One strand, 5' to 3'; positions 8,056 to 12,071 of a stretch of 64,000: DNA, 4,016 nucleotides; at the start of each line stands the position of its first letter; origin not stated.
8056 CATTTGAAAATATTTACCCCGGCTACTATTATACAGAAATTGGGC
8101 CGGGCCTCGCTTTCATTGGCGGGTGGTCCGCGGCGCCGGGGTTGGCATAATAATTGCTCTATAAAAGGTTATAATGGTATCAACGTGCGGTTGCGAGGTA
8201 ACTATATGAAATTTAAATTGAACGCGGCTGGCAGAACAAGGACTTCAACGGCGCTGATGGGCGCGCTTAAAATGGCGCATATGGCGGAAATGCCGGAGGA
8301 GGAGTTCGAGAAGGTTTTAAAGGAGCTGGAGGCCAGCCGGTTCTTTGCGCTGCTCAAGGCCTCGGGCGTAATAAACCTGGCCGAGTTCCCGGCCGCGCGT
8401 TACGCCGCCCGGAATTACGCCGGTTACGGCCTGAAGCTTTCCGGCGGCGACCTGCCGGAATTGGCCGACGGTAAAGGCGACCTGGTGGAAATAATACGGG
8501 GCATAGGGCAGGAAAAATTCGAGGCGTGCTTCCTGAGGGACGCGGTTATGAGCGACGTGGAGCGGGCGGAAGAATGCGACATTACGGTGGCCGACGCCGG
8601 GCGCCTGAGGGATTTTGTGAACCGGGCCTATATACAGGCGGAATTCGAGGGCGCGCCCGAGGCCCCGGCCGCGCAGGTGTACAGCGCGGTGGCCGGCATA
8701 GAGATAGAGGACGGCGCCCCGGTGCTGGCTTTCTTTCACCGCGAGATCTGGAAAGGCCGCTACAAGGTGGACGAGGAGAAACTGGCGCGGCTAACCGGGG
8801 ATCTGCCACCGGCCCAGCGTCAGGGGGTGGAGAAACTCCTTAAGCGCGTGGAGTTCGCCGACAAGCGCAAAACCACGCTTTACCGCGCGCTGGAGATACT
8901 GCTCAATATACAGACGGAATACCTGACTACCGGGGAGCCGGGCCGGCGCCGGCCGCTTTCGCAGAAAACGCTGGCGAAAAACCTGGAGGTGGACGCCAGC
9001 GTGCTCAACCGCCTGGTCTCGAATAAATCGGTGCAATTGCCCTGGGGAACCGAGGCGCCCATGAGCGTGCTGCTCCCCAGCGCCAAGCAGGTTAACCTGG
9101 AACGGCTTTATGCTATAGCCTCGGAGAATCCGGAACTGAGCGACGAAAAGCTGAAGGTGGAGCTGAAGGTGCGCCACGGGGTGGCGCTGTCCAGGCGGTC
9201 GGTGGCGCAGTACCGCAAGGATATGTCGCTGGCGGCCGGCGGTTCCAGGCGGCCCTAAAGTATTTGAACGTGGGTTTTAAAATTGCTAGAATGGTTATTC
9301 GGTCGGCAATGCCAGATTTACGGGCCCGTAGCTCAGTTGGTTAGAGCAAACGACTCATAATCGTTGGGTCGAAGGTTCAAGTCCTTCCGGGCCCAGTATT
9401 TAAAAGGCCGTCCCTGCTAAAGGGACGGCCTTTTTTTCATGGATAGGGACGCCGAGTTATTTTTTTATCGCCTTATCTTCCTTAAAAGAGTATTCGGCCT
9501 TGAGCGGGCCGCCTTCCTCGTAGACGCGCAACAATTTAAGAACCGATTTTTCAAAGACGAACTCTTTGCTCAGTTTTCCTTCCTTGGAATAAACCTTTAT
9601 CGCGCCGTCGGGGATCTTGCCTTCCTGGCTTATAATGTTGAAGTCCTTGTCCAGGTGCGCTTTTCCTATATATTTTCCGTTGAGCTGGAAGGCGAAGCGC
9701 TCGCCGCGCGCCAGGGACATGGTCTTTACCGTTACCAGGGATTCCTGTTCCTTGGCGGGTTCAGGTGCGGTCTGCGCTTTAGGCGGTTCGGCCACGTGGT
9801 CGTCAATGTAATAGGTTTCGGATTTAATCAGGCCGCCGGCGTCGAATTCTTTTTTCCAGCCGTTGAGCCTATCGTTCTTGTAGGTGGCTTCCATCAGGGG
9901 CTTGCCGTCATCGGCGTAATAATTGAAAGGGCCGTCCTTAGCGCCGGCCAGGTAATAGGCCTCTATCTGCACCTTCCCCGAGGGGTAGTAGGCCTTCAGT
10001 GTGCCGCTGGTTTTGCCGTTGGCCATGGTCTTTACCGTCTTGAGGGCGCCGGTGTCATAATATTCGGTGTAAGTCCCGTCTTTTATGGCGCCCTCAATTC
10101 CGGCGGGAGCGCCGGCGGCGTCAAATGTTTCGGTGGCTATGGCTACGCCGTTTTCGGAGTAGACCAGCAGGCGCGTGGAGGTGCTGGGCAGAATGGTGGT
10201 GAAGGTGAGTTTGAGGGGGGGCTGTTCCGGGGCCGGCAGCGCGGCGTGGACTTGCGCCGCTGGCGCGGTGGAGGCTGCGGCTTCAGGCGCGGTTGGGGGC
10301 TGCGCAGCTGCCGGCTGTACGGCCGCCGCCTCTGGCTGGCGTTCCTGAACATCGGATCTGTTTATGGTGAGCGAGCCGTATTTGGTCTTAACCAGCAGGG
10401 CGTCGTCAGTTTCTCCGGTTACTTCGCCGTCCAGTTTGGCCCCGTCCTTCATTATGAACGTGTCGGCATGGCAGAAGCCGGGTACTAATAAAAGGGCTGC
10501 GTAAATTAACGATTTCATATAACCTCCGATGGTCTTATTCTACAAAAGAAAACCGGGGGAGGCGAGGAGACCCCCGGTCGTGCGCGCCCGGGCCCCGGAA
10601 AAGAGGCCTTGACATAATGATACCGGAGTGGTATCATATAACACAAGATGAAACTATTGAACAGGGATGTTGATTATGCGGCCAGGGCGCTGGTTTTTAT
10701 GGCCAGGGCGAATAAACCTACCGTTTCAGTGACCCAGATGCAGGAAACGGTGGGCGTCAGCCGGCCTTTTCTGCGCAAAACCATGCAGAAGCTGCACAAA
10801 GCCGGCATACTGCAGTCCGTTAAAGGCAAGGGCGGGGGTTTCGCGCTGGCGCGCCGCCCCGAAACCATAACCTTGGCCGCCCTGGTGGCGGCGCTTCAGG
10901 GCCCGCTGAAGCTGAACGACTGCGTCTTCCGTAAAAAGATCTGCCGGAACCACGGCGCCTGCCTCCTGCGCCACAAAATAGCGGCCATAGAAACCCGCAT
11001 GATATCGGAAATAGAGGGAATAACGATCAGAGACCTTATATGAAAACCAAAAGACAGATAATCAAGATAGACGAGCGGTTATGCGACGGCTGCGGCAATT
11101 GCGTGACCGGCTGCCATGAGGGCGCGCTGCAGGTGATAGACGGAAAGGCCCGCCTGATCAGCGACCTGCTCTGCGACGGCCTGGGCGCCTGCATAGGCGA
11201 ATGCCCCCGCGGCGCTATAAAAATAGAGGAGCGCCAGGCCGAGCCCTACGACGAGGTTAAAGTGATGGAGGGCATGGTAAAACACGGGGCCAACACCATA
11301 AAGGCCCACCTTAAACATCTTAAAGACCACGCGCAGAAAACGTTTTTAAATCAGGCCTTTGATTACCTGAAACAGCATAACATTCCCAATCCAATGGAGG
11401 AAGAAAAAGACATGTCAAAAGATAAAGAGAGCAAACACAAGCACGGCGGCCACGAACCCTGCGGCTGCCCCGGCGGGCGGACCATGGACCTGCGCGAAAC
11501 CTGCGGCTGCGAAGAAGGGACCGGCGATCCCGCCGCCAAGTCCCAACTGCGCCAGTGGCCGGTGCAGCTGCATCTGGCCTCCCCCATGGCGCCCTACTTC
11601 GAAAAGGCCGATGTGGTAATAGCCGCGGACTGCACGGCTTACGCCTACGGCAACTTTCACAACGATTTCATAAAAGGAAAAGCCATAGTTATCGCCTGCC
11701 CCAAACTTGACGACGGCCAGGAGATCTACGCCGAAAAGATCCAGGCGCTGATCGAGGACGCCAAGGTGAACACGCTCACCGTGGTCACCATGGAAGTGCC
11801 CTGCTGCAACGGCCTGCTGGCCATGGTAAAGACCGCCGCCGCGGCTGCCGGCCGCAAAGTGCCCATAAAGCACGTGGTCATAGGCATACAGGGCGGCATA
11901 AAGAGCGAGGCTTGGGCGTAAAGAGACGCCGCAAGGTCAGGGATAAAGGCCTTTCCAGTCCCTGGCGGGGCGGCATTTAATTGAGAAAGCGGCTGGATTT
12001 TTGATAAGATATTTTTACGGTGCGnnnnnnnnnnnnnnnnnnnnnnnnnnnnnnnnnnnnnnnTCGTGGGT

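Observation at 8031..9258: Short, divergent sigma-54 homologue transcribed from its own sigma-54 promoter, divergent from the activator gene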

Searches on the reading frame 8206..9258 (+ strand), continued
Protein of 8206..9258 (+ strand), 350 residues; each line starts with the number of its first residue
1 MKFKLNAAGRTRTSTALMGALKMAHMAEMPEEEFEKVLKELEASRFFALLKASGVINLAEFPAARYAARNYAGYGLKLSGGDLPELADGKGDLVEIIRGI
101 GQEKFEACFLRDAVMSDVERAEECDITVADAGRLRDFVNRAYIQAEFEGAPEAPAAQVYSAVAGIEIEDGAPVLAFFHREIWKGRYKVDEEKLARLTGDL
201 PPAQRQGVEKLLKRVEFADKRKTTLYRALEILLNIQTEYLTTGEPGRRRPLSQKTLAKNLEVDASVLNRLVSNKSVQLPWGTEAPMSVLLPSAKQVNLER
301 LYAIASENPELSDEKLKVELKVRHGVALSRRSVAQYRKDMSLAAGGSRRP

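Call 74: find_encoding_contigs(protein=P0307, flank=10000, max_places=1)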
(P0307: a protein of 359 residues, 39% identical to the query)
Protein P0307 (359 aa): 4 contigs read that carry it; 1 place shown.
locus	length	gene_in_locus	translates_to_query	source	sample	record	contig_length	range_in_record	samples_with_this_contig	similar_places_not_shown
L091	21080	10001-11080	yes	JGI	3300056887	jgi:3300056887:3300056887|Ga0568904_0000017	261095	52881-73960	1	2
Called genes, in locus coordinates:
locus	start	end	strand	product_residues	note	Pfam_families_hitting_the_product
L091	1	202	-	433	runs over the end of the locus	PF13604:AAA_30 (faint), PF00308:Bac_DnaA, PF00931:NB-ARC (faint), PF01695:IstB_IS21, PF04851:ResIII (faint), PF01695:IstB_IS21, PF00308:Bac_DnaA (weak), PF00004:AAA (weak), +10 more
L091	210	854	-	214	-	PF07261:DnaB_2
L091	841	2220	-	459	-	PF00772:DnaB, PF13481:AAA_25, PF03796:DnaB_C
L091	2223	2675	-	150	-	PF01281:Ribosomal_L9_N, PF03948:Ribosomal_L9_C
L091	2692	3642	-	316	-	PF00890:FAD_binding_2 (faint), PF01266:DAO (faint), PF03486:HI0933_like (faint), PF07992:Pyr_redox_2, PF12831:FAD_oxidored (weak), PF13450:NAD_binding_8 (weak), PF13738:Pyr_redox_3, PF00070:Pyr_redox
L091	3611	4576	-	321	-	PF01869:BcrAD_BadFG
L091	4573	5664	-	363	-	PF09989:DUF2229 (faint)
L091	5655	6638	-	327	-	PF09989:DUF2229, PF06050:HGD-D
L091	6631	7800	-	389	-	PF01546:Peptidase_M20, PF07687:M20_dimer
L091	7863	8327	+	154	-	PF02620:YceD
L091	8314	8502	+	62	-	PF01783:Ribosomal_L32p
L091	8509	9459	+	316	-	PF00698:Acyl_transf_1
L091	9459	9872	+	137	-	PF01029:NusB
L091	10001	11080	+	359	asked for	PF04552:Sigma54_DBD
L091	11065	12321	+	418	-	PF00512:HisKA, PF02518:HATPase_c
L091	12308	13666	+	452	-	PF00072:Response_reg, PF00158:Sigma54_activat, PF01078:Mg_chelatase (faint), PF14532:Sigma54_activ_2, PF07728:AAA_5, PF25601:AAA_lid_14, PF02954:HTH_8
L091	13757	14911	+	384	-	PF00072:Response_reg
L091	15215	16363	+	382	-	PF12838:Fer4_7 (weak), PF13183:Fer4_8, PF13187:Fer4_9, PF13237:Fer4_10, PF13534:Fer4_17 (weak), PF02754:CCG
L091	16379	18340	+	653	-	PF07992:Pyr_redox_2 (faint), PF12831:FAD_oxidored (weak), PF13450:NAD_binding_8 (weak), PF12838:Fer4_7, PF13187:Fer4_9 (weak), PF13237:Fer4_10 (weak), PF14697:Fer4_21, PF00037:Fer4 (weak), +3 more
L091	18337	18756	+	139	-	PF02662:FlpD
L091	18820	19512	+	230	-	PF00027:cNMP_binding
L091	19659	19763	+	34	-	-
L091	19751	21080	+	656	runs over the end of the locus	PF00890:FAD_binding_2 (weak), PF07992:Pyr_redox_2 (weak), PF12831:FAD_oxidored, PF00037:Fer4 (weak), PF13187:Fer4_9 (weak), PF14697:Fer4_21, PF00037:Fer4 (weak), PF12837:Fer4_6 (weak), +5 more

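Call 75: list_cluster_members(proteins=[L091:841-2220:-, L091:8509-9459:+, L091:12308-13666:+, L091:6631-7800:-, L090:3731-5110:+, L090:6864-8813:+, L090:2502-3767:+, P0307, P0315, P0321])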
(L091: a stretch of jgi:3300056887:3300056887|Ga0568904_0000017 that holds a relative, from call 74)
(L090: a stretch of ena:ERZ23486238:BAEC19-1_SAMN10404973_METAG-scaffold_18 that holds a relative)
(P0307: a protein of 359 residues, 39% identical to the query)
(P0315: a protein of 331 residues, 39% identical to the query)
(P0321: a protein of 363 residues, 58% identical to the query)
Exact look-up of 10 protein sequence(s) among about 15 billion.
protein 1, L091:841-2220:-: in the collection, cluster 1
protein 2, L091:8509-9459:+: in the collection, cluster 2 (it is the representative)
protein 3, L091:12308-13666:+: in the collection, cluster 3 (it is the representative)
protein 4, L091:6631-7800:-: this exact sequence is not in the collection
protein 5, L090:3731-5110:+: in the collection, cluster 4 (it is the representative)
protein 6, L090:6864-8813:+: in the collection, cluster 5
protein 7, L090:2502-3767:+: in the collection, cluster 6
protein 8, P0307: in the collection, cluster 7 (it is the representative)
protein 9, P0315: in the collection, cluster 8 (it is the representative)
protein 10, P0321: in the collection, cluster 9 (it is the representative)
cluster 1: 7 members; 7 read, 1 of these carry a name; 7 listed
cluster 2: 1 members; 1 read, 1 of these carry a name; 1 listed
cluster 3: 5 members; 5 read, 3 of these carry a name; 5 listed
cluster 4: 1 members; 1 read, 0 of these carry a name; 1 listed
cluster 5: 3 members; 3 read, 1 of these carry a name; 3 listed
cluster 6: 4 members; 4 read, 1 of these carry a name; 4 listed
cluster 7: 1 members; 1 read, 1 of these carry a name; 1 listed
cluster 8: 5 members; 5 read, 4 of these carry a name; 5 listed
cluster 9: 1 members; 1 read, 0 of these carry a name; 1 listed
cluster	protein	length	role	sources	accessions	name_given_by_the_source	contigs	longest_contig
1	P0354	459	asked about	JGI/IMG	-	replicative DNA helicase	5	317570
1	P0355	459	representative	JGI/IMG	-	-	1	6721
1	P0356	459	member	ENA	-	-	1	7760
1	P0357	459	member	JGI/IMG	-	-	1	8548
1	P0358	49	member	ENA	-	-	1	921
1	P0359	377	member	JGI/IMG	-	-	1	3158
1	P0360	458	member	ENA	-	-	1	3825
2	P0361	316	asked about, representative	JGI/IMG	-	[acyl-carrier-protein] S-malonyltransferase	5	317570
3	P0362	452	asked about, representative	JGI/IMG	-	two-component system response regulator AtoC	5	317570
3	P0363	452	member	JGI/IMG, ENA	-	two-component system response regulator AtoC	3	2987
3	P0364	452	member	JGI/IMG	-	two-component system response regulator AtoC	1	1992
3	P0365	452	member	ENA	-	-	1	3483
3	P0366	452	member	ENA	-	-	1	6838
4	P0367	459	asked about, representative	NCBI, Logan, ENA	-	-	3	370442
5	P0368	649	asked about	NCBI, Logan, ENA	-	-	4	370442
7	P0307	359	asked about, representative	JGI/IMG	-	DNA-directed RNA polymerase specialized sigma54-like protein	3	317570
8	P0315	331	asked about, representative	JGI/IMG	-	RNA polymerase sigma-54 factor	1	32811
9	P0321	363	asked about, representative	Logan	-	-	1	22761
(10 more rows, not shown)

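Call 79: list_cluster_members(proteins=[P0326, P0327, P0328, P0329, P0330, P0331, P0340, P0341, P0346, P0347])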
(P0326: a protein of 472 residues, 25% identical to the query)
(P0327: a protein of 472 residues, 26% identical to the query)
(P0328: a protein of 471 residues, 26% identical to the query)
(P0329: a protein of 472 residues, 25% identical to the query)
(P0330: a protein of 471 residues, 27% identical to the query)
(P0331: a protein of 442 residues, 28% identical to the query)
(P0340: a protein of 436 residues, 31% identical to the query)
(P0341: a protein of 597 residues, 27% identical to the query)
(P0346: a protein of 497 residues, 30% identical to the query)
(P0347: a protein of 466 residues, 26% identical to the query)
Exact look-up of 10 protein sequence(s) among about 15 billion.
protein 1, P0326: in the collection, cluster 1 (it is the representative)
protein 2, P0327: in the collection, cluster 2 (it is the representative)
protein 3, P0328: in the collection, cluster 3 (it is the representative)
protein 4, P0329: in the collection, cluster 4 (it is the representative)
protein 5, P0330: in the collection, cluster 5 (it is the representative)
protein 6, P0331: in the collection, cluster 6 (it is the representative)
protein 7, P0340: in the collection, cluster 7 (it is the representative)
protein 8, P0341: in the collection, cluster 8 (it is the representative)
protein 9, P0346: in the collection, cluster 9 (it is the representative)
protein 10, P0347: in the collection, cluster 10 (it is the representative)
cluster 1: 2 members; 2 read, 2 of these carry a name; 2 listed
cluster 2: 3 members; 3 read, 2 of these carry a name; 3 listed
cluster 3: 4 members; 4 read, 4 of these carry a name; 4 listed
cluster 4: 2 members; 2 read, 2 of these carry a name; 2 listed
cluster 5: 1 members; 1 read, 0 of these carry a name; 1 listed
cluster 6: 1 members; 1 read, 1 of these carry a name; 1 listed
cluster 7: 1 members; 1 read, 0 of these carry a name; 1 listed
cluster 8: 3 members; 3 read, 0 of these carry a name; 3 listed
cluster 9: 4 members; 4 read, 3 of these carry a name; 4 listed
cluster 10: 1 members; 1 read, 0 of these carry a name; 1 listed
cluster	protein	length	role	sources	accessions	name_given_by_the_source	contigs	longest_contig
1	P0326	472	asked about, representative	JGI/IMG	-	RNA polymerase sigma-54 factor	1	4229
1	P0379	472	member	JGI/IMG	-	RNA polymerase sigma-54 factor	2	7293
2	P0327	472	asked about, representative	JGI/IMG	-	RNA polymerase sigma-54 factor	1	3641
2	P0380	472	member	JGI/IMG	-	RNA polymerase sigma-54 factor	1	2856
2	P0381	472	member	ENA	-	-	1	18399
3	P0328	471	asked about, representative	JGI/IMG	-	RNA polymerase sigma-54 factor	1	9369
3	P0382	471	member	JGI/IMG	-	RNA polymerase sigma-54 factor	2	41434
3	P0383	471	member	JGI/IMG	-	RNA polymerase sigma-54 factor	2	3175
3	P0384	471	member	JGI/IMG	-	RNA polymerase sigma-54 factor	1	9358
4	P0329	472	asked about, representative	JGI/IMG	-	RNA polymerase sigma-54 factor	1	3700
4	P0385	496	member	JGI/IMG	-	RNA polymerase sigma-54 factor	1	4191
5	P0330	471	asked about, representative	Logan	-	-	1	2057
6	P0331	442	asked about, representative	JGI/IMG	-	RNA polymerase sigma-54 factor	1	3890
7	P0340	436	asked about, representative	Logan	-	-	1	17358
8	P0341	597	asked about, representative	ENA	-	-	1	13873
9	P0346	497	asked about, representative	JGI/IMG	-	RNA polymerase sigma-54 factor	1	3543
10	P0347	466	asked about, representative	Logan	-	-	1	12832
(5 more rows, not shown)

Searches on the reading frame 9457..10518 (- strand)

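Call 18: search_protein_families(library=pfam, proteins=[window:9457-10518:-], max_evalue=0.01)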
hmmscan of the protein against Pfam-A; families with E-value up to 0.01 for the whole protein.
window:9457-10518:- (353 aa): 1 family
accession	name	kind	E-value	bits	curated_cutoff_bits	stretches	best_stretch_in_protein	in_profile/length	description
PF07661.19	MORN_2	-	1.2e-11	43.8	29.6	0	172-189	3-20/22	MORN repeat variant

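Call 81: search_protein_families(library=ncbifam, proteins=[window:9457-10518:-], max_evalue=0.001)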
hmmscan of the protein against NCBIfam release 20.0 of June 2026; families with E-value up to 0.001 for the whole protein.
window:9457-10518:- (353 aa): 4 families
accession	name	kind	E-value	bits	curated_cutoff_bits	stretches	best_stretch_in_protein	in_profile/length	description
NF041881.1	PTPDL_fam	equivalog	7.8e-09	35.1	200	1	8-64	2-63/339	PTPDL family protein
NF033566.1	adhes_LIC20035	equivalog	3.4e-06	26.2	250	1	146-240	188-286/434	LIC20035 family adhesin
NF047433.1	Lepto_7_Nterm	domain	1.1e-05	25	43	1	9-58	5-56/63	LA_0442/LA_0875 N-terminal domain-containing protein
NF047432.1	LA_3334_fam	equivalog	0.00068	19.3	200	1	19-63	60-104/280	LA_3334 family protein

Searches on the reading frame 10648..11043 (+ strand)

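Call 18: search_protein_families(library=pfam, proteins=[window:10648-11043:+], max_evalue=0.01)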
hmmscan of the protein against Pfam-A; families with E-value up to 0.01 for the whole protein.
window:10648-11043:+ (131 aa): 4 families
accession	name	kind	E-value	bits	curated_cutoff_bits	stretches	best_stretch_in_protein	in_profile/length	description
PF02082.26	Rrf2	-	1.5e-31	109.7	30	1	4-131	1-130/132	Iron-dependent Transcriptional regulator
PF08279.18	HTH_11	-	2.7e-05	24.4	25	1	14-62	4-53/55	HTH domain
PF12802.13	MarR_2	-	0.00011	22.8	27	1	12-57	8-52/61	MarR family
PF00392.27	GntR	-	0.00062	19.8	27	1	27-62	26-61/64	Bacterial regulatory proteins, gntR family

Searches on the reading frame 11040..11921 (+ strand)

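Call 18: search_protein_families(library=pfam, proteins=[window:11040-11921:+], max_evalue=0.01)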
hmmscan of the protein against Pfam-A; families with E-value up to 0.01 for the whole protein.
window:11040-11921:+ (293 aa): 6 families
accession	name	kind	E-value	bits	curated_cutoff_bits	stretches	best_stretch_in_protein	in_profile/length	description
PF13237.11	Fer4_10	-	1.2e-07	32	25.5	1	8-56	2-53/53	4Fe-4S dicluster domain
PF00037.32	Fer4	-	6e-07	29.4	21.1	2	8-29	1-22/24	4Fe-4S binding domain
PF12837.12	Fer4_6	-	1.5e-06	28.3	25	1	7-30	1-24/24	4Fe-4S binding domain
PF13187.11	Fer4_9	-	5.2e-06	26.8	27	1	15-60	2-52/52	4Fe-4S dicluster domain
PF12838.12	Fer4_7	-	8.9e-06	26.5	27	1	15-59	2-52/52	4Fe-4S dicluster domain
PF14697.11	Fer4_21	-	2e-05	25.1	35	1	9-61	2-58/59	4Fe-4S dicluster domain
